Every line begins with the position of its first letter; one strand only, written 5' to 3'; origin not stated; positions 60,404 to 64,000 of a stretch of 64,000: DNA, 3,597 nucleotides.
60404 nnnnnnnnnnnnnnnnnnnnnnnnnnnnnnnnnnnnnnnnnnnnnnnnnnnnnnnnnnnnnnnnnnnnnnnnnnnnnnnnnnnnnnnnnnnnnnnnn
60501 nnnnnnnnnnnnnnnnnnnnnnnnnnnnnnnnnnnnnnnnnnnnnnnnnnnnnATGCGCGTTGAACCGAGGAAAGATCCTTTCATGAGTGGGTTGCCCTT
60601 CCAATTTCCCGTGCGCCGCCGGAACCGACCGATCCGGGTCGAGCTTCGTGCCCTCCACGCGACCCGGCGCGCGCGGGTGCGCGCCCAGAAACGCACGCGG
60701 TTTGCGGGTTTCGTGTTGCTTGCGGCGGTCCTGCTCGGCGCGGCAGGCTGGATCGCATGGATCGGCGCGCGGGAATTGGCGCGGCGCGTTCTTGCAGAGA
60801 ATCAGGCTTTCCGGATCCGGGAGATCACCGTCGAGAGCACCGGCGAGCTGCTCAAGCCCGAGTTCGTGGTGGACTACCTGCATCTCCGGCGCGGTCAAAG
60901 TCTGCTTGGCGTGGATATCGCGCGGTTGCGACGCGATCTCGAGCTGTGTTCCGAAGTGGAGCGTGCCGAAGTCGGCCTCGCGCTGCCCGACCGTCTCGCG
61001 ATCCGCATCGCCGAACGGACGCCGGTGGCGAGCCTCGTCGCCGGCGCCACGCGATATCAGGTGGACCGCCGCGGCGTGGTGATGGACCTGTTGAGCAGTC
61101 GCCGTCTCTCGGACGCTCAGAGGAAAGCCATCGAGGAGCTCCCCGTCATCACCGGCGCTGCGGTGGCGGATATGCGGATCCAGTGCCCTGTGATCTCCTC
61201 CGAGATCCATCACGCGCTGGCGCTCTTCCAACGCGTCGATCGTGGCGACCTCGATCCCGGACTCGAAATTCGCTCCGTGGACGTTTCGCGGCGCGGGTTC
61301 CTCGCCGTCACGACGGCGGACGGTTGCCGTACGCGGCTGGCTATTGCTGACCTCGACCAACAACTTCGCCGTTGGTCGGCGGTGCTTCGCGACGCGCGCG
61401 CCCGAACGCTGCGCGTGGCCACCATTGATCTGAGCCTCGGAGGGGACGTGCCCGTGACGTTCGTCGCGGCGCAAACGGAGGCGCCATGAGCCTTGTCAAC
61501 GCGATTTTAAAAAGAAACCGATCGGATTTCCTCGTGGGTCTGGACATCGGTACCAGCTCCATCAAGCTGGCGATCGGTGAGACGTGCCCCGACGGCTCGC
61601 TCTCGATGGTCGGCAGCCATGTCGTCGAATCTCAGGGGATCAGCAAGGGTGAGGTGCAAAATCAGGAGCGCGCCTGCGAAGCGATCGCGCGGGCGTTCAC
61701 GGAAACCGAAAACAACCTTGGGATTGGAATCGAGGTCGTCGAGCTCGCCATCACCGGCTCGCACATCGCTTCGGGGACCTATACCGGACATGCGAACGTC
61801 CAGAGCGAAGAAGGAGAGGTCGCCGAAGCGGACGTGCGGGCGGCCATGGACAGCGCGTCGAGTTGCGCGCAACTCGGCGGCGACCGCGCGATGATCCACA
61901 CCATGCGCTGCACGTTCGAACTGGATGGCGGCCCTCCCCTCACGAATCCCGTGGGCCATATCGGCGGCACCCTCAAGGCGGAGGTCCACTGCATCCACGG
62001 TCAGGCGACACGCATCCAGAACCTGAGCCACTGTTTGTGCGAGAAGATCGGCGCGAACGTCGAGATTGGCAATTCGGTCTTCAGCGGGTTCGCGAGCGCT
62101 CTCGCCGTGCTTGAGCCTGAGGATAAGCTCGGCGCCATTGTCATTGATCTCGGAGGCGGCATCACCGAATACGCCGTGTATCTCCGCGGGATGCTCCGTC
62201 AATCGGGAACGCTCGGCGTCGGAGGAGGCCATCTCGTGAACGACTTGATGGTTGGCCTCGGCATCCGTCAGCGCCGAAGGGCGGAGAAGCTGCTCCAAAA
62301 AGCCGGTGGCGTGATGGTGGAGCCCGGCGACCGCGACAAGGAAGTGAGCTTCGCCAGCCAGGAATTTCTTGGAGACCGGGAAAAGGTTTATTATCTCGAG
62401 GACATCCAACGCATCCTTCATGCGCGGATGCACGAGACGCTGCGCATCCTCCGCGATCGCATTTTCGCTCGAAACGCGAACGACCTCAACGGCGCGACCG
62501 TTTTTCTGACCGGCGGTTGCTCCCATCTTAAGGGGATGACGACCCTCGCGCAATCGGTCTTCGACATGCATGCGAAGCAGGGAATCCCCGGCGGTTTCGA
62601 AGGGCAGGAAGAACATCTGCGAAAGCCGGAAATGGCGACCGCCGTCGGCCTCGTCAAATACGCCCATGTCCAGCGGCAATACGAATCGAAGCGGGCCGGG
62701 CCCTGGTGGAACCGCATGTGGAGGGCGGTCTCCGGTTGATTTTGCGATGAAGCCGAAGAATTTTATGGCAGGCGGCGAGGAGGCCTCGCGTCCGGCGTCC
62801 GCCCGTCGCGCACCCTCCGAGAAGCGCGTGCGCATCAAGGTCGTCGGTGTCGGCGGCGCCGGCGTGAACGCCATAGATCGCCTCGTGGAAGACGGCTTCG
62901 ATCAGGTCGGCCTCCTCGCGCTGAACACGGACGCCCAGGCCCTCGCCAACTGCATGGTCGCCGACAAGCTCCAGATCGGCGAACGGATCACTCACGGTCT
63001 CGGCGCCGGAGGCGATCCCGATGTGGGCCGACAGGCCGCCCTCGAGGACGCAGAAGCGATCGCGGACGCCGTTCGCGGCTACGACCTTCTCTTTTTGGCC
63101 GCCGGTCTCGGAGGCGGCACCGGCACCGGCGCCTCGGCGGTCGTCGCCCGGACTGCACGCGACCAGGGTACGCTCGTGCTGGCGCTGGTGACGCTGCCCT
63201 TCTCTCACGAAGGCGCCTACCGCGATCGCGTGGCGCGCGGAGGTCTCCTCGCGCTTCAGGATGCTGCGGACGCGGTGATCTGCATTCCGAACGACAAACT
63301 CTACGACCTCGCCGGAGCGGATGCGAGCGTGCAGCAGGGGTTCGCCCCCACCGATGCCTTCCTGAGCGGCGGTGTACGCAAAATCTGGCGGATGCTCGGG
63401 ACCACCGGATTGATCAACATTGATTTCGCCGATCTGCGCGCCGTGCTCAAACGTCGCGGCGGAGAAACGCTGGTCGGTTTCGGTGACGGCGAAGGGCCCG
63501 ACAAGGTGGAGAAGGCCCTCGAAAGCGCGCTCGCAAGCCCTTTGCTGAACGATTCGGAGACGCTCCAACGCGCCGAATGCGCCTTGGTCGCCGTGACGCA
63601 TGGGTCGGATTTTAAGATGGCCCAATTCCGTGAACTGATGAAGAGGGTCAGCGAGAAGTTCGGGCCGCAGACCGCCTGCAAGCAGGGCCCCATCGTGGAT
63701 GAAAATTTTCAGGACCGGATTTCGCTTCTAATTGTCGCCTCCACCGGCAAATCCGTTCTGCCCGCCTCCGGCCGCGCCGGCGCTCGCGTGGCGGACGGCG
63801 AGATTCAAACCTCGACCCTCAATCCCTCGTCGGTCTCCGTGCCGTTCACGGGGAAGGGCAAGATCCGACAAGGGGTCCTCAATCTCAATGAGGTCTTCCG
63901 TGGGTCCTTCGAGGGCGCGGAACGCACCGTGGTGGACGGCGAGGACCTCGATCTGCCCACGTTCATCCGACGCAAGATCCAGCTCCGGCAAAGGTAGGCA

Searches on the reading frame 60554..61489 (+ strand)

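Call 91: search_protein_families(library=pfam, proteins=[window:60554-61489:+], max_evalue=0.01)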
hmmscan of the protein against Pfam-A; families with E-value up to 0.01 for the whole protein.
window:60554-61489:+ (311 aa): 2 families
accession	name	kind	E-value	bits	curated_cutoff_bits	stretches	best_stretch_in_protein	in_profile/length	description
PF08478.15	POTRA_1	-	8.4e-09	36.1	23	1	86-155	1-69/69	POTRA domain, FtsQ-type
PF03799.20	FtsQ_DivIB_C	-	3.1e-07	31.7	21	1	167-293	9-113/114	Cell division protein FtsQ/DivIB, C-terminal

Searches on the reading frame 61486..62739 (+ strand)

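Call 91: search_protein_families(library=pfam, proteins=[window:61486-62739:+], max_evalue=0.01)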
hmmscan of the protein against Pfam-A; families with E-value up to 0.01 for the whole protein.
window:61486-62739:+ (417 aa): 5 families
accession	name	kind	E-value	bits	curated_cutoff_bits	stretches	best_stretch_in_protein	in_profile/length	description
PF14450.12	FtsA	-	2.7e-23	83.2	31.8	1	218-388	1-127/127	Cell division protein FtsA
PF02491.25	SHS2_FTSA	-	1.6e-13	51.2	25.4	1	91-170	1-78/79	SHS2 domain inserted in FTSA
PF06723.19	MreB_Mbl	-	4.9e-05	22.7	27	1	208-363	138-301/327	MreB/Mbl protein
PF06277.17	EutA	-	0.00047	19.6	27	1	197-251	125-179/475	Ethanolamine utilisation protein EutA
PF11104.14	PilM_2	-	0.0037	16.7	27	0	18-77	1-61/340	Type IV pilus assembly protein PilM;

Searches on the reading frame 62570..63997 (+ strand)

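Call 91: search_protein_families(library=pfam, proteins=[window:62570-63997:+], max_evalue=0.01)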
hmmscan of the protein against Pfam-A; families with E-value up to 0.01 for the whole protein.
window:62570-63997:+ (475 aa): 2 families
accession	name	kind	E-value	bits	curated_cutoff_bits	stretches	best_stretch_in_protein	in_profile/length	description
PF00091.31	Tubulin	-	6.1e-41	141.2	33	1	88-248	1-189/190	Tubulin/FtsZ family, GTPase domain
PF12327.13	FtsZ_C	-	2.8e-14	53.6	27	1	298-391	1-92/95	FtsZ family, C-terminal domain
